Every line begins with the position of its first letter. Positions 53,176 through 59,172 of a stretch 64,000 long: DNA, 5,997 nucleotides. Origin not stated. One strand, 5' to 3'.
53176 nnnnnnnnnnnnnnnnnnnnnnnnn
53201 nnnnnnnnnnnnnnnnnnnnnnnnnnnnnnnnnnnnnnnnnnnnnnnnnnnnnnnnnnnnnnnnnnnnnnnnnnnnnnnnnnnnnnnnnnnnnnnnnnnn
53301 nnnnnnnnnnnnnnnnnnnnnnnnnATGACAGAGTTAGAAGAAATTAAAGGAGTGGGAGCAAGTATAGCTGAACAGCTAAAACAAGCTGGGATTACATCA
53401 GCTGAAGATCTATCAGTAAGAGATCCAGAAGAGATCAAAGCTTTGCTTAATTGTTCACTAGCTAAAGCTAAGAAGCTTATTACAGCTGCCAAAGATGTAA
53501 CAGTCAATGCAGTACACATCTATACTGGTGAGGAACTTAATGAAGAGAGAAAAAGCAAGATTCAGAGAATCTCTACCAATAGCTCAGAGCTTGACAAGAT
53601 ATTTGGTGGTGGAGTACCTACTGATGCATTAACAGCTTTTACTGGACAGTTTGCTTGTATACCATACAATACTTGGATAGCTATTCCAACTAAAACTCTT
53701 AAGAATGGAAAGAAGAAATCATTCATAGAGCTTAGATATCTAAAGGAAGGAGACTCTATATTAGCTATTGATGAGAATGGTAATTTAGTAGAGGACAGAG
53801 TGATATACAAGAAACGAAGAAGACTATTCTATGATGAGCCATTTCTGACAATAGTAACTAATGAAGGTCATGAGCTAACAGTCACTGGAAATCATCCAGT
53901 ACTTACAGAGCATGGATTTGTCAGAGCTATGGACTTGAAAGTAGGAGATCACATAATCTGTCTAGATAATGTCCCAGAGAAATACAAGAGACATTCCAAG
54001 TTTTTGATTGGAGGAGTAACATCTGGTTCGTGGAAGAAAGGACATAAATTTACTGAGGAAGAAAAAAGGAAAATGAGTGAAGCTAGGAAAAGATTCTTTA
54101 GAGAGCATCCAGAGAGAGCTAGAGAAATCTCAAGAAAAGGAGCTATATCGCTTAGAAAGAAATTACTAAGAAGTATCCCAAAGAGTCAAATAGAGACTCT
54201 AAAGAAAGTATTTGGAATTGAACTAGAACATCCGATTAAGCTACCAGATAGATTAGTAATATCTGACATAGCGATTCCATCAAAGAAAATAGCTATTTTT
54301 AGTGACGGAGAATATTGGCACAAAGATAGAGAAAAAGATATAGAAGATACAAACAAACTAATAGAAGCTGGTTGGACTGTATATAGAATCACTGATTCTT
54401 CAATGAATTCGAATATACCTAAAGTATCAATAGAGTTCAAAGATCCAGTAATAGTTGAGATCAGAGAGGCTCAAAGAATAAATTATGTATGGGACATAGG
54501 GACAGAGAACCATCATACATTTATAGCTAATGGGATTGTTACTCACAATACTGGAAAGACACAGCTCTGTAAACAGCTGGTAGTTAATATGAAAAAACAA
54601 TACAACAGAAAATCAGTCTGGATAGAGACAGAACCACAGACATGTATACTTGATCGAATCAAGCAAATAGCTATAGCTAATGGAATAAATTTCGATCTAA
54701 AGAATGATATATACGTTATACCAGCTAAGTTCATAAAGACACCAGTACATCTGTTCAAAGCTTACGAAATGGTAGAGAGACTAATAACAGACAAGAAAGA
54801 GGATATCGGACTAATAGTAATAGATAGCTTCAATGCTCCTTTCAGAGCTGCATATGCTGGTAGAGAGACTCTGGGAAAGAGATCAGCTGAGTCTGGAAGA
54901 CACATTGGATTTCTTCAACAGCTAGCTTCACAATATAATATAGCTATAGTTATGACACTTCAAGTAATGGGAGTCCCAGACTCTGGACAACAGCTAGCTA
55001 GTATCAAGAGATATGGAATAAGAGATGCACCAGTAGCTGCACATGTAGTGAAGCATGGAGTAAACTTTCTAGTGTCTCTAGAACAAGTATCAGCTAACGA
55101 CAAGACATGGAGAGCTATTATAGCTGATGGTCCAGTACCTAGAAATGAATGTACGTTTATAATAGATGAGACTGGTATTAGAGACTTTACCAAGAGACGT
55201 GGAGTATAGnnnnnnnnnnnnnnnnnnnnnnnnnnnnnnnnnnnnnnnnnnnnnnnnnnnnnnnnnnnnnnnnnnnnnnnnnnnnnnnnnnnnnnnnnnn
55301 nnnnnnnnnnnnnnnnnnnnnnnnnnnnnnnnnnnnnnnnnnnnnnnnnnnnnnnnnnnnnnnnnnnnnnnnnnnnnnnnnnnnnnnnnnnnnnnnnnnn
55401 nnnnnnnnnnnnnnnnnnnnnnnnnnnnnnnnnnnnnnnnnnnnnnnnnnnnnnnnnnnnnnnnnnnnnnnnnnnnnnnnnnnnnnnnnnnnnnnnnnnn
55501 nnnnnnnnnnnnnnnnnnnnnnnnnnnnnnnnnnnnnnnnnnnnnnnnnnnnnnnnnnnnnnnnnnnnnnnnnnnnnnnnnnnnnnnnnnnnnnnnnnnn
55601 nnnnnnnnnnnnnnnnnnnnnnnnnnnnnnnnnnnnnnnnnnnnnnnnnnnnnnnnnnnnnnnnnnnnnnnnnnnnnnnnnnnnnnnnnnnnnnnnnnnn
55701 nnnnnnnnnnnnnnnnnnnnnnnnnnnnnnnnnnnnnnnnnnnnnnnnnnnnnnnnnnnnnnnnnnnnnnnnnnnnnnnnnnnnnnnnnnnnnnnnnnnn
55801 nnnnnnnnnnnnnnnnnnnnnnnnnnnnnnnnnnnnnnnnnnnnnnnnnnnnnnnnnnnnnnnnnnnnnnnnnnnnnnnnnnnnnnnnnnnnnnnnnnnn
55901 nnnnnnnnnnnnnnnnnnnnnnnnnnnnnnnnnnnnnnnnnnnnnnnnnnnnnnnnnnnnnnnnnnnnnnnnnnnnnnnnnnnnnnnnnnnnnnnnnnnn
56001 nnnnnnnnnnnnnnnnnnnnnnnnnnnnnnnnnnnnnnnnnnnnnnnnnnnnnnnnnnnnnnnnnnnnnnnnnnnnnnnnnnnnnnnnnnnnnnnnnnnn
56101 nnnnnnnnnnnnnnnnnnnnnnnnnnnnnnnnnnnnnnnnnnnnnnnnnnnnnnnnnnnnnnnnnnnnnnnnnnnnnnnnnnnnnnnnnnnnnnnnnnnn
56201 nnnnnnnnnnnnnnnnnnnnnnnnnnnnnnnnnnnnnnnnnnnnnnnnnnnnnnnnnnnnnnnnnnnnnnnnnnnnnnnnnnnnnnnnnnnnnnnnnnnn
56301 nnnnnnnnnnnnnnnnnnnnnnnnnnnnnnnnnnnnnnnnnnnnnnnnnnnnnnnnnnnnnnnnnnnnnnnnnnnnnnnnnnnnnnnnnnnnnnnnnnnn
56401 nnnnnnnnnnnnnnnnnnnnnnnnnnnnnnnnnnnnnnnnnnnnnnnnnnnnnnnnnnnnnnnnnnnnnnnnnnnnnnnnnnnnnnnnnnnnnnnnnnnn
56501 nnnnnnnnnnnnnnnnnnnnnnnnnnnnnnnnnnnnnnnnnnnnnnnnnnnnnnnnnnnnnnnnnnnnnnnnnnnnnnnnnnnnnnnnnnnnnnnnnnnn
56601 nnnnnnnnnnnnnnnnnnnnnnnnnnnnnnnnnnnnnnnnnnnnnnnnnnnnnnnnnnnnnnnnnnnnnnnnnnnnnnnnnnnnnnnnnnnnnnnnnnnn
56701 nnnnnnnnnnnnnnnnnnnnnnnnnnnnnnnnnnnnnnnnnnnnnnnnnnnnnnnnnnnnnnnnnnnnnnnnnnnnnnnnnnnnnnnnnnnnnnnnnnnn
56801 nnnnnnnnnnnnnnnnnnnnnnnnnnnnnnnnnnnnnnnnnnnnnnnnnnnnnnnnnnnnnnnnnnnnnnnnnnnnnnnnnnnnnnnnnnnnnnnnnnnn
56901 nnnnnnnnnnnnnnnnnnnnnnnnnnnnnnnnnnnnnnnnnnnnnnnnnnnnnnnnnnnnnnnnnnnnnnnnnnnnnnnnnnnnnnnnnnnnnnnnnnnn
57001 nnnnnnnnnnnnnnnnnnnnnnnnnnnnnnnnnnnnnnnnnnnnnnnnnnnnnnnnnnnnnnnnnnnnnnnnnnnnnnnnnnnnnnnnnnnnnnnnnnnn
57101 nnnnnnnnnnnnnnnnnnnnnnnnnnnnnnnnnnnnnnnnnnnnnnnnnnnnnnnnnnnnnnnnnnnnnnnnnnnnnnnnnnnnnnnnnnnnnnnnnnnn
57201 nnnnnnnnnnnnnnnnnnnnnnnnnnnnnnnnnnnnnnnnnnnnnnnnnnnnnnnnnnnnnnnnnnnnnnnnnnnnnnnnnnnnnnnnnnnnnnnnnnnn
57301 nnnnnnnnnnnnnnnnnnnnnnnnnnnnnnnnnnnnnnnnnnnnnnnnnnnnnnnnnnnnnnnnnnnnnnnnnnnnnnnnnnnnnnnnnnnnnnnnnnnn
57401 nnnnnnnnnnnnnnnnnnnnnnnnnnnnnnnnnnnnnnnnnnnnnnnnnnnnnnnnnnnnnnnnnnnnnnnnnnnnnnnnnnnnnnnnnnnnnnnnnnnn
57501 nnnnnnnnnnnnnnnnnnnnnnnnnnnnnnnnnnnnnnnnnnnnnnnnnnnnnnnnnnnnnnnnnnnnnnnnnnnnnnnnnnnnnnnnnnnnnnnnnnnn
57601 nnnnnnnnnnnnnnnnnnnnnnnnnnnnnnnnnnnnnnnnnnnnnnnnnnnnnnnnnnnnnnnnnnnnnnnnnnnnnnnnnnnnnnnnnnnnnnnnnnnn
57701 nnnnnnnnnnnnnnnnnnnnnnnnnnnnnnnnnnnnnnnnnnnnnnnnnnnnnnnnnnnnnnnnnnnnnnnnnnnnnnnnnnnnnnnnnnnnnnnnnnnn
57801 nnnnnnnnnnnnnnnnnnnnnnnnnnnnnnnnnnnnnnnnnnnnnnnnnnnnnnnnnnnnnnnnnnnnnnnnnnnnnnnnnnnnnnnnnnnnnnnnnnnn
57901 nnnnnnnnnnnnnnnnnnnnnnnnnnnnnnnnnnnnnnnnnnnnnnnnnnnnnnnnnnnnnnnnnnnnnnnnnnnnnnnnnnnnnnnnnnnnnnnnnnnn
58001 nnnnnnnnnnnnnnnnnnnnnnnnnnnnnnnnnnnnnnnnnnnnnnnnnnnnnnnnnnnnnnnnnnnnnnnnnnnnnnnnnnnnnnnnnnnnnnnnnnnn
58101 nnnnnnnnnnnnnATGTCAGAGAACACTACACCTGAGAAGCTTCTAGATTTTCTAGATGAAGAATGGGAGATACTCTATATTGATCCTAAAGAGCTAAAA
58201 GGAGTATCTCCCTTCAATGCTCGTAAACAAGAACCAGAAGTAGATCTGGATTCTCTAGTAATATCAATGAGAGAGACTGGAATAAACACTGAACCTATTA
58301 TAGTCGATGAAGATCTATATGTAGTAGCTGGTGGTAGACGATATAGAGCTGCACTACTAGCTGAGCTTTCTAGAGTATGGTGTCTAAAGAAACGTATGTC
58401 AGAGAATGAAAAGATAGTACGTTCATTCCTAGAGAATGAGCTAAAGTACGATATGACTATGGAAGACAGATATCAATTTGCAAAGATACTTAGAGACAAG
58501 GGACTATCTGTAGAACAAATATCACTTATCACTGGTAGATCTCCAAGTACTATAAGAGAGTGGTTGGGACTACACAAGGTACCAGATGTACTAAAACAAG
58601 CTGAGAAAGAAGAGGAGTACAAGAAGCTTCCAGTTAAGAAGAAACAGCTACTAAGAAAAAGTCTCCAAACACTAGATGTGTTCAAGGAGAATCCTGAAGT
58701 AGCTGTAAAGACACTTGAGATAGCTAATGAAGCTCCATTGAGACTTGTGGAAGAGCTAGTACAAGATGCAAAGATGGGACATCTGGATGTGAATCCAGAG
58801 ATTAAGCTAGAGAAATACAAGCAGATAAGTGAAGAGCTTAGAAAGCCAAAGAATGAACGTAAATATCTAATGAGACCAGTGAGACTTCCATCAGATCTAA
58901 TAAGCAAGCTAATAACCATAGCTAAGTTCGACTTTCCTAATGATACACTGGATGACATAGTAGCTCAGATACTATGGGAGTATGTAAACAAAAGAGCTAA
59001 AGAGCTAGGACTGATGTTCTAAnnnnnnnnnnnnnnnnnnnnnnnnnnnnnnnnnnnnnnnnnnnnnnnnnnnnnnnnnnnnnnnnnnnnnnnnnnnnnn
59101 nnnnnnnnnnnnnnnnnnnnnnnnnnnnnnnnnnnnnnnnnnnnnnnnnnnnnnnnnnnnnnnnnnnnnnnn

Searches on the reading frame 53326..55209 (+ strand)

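Call 11: search_protein_families(library=pfam, proteins=[window:53326-55209:+], max_evalue=0.01)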
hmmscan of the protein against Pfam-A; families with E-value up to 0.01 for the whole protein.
window:53326-55209:+ (627 aa): 11 families
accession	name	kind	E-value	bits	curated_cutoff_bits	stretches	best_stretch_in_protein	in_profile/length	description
PF08423.17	Rad51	-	4.4e-27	95.4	22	1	407-620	35-243/244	Rad51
PF14890.11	Intein_splicing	-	1.2e-14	54.8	35.8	1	125-408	3-155/155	Intein splicing domain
PF01079.26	Hint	-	8.3e-08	32.5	29.7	1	129-195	23-89/213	Hint module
PF14520.12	HHH_5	-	2.5e-06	28.3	27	1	3-57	3-57/57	Helix-hairpin-helix domain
PF18741.7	MTES_1575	-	9.3e-05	22.9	38.2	1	318-359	36-80/96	REase_MTES_1575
PF11731.14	Cdd1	-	0.00026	21.6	25.5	1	2-41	6-45/86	Pathogenicity locus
PF07591.16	PT-HINT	-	0.00082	20.1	27.7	1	137-211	12-88/137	Pretoxin HINT domain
PF04480.18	DUF559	-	0.0033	17.7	20.6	1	312-367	45-100/109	Protein of unknown function (DUF559)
PF10391.15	DNA_pol_lambd_f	-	0.0056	16.9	29.8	0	3-31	2-30/51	Fingers domain of DNA polymerase lambda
PF03852.21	Vsr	-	0.0071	16.6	27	0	314-334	50-70/74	DNA mismatch endonuclease Vsr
PF14229.12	DUF4332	-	0.0097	16.5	23.2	0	2-39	53-90/122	Domain of unknown function (DUF4332)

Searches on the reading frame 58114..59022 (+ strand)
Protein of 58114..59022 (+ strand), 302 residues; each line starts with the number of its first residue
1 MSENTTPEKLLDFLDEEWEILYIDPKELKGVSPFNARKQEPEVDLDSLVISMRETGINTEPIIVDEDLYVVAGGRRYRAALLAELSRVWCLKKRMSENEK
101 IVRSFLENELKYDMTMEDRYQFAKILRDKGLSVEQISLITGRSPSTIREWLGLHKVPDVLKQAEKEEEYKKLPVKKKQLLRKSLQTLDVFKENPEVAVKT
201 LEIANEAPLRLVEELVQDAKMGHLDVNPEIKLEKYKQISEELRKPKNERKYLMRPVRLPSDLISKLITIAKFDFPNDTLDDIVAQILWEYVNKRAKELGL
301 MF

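Call 37: search_protein_families(library=pfam, proteins=[window:58114-59022:+], max_evalue=0.01)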
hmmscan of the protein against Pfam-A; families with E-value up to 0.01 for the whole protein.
window:58114-59022:+ (302 aa): 5 families
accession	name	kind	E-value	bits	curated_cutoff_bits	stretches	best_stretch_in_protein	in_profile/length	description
PF02195.25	ParB_N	-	7.3e-10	39.2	26.3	1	32-108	14-93/95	ParB N-terminal domain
PF13384.12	HTH_23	-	0.00022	21.4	24.6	1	115-151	3-38/50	Homeodomain-like domain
PF13936.12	HTH_38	-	0.00071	19.7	27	1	115-147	6-37/44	Helix-turn-helix domain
PF14493.12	HTH_40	-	0.0041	17.8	27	0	213-256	31-72/89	Helix-turn-helix domain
PF08281.18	Sigma70_r4_2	-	0.0066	16.5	25.7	0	129-151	25-47/54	Sigma-70, region 4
